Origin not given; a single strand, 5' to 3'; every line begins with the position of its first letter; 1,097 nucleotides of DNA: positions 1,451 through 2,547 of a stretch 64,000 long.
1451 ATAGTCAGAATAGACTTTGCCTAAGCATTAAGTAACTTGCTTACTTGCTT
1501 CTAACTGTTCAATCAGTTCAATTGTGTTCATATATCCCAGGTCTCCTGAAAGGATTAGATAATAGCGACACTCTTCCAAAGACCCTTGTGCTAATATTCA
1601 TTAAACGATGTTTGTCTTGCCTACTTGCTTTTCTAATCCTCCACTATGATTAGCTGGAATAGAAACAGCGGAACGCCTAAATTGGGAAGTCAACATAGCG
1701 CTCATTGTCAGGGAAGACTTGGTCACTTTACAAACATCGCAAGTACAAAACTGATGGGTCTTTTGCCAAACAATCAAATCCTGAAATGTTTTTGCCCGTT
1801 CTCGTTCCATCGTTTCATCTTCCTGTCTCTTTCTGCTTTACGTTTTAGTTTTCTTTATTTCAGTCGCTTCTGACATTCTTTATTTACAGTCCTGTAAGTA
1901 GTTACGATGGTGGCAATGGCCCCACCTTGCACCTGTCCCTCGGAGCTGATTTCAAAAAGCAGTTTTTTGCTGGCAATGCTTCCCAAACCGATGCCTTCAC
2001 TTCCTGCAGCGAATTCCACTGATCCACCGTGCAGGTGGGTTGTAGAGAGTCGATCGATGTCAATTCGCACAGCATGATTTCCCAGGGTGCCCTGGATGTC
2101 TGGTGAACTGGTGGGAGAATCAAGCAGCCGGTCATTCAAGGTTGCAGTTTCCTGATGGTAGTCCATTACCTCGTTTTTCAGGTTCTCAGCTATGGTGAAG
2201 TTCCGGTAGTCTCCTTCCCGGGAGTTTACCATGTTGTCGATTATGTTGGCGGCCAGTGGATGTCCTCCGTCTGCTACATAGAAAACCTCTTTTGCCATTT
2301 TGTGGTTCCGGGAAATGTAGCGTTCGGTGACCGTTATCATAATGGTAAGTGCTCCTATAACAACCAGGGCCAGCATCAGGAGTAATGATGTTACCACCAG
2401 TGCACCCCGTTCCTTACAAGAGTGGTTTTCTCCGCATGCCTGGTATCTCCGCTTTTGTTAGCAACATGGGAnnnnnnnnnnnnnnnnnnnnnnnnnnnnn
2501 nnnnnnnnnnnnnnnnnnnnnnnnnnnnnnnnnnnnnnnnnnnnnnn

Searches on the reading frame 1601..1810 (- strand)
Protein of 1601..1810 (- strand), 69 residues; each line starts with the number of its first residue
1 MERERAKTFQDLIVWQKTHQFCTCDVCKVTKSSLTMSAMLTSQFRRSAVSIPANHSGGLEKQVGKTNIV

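Call 9: search_protein_families(library=pfam, proteins=[window:1601-1810:-], max_evalue=0.01)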
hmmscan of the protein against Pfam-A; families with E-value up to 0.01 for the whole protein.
window:1601-1810:- (69 aa): 1 family
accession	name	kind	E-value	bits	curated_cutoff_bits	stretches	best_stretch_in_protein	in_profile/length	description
PF05635.17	23S_rRNA_IVP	-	4.5e-09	36.9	33.8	1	10-65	1-56/106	23S rRNA-intervening sequence protein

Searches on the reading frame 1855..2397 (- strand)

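Call 9: search_protein_families(library=pfam, proteins=[window:1855-2397:-], max_evalue=0.01)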
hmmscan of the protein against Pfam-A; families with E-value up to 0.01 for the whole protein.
window:1855-2397:- (180 aa): 1 family
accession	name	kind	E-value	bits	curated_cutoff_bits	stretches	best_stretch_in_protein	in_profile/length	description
PF14341.11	PilX_N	-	3.9e-05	24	25.5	1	2-45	6-49/51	PilX N-terminal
